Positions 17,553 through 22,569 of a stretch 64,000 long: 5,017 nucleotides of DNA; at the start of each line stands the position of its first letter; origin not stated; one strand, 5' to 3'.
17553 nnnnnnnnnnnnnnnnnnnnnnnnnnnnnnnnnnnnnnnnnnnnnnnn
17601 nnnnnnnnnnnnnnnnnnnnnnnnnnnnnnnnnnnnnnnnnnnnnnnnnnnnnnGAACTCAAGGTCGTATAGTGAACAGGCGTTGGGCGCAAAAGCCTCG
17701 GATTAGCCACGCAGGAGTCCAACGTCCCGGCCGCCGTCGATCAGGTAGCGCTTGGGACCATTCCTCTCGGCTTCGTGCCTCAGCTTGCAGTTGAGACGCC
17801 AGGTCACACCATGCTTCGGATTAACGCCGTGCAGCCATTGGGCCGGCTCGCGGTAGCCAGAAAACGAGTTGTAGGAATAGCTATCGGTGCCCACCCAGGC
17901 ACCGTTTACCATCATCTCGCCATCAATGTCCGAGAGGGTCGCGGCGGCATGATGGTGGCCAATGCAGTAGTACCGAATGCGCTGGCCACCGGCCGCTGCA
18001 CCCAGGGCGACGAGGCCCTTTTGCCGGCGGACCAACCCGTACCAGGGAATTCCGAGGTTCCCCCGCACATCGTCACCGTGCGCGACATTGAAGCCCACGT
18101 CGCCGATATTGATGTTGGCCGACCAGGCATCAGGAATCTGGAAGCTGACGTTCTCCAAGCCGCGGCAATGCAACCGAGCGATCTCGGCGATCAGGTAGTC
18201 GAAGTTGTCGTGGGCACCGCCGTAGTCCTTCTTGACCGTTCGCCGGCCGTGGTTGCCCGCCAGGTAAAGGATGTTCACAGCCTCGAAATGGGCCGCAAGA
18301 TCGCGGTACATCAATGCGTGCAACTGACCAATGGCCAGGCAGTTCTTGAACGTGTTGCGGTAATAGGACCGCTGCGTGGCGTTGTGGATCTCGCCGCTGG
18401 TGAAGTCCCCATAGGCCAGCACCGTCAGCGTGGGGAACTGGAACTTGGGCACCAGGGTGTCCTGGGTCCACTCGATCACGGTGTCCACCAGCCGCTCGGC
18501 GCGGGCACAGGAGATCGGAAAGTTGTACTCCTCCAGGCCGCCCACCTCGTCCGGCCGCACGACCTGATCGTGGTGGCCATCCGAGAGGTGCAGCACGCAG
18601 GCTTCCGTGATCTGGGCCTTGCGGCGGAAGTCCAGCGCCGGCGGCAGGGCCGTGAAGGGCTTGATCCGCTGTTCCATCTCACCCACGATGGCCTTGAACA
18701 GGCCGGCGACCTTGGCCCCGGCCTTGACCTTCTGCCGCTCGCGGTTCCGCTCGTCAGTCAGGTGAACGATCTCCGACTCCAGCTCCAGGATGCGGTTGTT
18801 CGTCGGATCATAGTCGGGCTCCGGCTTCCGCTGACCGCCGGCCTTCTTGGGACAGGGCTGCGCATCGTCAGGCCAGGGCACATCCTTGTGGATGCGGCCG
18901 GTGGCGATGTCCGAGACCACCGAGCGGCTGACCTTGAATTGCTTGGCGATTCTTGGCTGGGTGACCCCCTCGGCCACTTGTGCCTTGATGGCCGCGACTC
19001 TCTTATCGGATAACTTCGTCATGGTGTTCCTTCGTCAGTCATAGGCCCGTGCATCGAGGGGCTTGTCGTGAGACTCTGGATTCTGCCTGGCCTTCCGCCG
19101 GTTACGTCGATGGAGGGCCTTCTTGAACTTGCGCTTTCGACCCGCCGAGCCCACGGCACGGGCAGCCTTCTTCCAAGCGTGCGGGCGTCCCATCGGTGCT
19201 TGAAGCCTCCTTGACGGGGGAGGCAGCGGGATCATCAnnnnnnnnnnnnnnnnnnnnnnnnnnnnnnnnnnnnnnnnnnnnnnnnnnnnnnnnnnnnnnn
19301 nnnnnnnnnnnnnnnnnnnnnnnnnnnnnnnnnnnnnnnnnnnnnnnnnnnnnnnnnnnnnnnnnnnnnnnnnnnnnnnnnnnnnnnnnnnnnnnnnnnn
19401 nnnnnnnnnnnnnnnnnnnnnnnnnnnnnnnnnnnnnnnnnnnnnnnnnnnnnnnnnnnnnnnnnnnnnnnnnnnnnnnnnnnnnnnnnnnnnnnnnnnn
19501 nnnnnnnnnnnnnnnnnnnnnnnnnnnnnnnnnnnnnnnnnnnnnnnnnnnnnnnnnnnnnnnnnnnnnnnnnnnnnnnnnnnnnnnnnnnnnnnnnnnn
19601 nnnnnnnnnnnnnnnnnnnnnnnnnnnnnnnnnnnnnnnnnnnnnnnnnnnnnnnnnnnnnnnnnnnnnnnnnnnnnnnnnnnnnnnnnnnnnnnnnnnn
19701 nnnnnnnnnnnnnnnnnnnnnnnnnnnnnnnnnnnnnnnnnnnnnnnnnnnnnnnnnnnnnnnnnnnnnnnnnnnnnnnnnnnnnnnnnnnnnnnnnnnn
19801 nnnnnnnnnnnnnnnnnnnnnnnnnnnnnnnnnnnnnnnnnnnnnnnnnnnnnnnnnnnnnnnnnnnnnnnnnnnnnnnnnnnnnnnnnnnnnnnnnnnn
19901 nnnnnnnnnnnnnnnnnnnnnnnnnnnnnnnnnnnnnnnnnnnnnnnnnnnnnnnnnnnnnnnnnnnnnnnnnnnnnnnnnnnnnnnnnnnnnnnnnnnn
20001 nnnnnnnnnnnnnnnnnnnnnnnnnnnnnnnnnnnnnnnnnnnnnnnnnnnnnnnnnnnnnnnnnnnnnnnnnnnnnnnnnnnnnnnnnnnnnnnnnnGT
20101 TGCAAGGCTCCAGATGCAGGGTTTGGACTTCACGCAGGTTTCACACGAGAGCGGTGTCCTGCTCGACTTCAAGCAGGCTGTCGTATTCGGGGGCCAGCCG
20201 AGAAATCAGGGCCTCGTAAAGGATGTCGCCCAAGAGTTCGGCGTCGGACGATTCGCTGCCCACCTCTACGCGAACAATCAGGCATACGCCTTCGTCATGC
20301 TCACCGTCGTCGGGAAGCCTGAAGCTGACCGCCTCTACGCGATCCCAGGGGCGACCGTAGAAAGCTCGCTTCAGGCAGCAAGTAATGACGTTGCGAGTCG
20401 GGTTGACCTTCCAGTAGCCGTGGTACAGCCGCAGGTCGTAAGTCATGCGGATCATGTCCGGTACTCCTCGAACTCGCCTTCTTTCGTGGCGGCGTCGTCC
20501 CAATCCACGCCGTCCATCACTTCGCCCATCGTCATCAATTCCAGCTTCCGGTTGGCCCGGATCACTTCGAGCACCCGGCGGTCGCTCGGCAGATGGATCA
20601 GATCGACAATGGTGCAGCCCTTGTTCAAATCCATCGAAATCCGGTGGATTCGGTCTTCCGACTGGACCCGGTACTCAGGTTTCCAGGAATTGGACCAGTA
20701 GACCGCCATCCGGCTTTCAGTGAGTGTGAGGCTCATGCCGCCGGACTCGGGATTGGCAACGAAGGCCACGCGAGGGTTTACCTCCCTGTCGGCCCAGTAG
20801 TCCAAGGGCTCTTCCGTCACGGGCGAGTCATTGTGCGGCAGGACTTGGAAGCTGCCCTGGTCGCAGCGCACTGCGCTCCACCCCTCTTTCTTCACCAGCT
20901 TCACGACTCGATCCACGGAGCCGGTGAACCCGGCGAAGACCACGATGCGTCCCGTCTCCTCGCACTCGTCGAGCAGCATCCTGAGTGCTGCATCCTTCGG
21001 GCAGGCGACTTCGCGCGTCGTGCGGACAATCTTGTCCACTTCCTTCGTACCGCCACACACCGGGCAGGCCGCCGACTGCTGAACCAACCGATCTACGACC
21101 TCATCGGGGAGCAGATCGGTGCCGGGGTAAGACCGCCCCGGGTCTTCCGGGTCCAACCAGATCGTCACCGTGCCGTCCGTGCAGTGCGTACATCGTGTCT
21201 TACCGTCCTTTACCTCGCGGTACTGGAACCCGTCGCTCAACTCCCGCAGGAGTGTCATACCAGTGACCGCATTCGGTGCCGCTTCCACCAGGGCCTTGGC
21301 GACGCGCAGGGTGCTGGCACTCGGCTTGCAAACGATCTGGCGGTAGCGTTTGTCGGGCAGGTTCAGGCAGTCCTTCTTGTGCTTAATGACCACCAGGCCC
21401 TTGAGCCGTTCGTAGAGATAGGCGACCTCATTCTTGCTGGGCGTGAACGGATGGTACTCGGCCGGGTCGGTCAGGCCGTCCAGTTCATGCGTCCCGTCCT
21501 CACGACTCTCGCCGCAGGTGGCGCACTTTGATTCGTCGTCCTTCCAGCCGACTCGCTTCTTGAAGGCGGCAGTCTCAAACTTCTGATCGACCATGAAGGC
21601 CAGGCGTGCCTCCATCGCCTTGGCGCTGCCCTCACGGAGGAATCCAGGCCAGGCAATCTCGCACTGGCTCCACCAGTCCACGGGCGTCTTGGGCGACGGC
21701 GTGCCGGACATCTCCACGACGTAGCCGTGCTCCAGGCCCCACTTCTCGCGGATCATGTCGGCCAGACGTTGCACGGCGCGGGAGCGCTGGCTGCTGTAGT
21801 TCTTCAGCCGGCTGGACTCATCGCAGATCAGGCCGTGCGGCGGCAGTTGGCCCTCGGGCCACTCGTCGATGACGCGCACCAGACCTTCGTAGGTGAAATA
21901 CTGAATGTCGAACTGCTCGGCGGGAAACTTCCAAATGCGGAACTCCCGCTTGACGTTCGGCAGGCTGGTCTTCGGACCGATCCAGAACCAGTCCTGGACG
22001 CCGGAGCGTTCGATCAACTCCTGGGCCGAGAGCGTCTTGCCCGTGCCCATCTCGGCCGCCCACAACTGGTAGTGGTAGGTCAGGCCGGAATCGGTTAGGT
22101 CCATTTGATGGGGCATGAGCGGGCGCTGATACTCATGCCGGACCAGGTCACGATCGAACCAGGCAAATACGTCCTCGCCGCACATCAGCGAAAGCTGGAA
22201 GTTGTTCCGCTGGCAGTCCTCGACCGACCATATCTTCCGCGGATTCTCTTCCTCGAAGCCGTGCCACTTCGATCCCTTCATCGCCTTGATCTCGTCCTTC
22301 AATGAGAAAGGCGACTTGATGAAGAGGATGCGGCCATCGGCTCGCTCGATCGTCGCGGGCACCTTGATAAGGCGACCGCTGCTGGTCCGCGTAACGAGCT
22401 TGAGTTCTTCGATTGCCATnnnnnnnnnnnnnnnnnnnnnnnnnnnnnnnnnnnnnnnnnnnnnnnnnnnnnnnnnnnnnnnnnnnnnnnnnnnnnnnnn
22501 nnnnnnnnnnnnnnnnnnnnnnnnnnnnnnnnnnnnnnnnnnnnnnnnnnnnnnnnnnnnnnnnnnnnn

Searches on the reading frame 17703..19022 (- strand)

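Call 14: search_protein_families(library=pfam, proteins=[window:17703-19022:-], max_evalue=0.01)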
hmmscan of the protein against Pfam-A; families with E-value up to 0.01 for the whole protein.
window:17703-19022:- (439 aa): 1 family
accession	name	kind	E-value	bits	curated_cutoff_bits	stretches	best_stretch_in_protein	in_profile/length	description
PF13384.12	HTH_23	-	0.0048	17.1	24.6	0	5-38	3-36/50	Homeodomain-like domain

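Call 15: search_protein_families(library=phrogs, proteins=[window:17703-19022:-], max_evalue=0.001)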
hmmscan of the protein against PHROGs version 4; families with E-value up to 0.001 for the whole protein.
window:17703-19022:- (439 aa): 6 families
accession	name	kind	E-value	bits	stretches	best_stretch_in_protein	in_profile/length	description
phrog_284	-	DNA, RNA and nucleotide metabolism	6.3e-34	118.5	1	76-405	66-385/398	exonuclease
phrog_704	-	DNA, RNA and nucleotide metabolism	7.1e-06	26.4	1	2-320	2-301/390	DNA repair exonuclease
phrog_6831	-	transcription regulation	1.1e-05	26.3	1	12-48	11-46/68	transcriptional regulator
phrog_6156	-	DNA, RNA and nucleotide metabolism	4.5e-05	23.9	1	2-53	184-235/261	endonuclease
phrog_5536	-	unknown function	0.00051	20.9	1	3-41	5-43/172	-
phrog_6223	-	transcription regulation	0.00065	20.7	0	10-45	9-43/73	transcriptional repressor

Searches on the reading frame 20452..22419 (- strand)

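Call 14: search_protein_families(library=pfam, proteins=[window:20452-22419:-], max_evalue=0.01)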
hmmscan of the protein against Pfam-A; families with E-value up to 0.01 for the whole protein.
window:20452-22419:- (655 aa): 1 family
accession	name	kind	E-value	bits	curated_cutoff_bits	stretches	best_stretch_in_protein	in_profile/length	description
PF00176.29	SNF2-rel_dom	-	0.00047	19.8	24.9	0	168-370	102-245/290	SNF2-related domain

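Call 15: search_protein_families(library=phrogs, proteins=[window:20452-22419:-], max_evalue=0.001)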
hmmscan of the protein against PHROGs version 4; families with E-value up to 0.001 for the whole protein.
window:20452-22419:- (655 aa): 1 family
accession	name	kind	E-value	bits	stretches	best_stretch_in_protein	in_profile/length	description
phrog_62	-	DNA, RNA and nucleotide metabolism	1.1e-49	169.9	1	94-624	690-1126/1881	DNA helicase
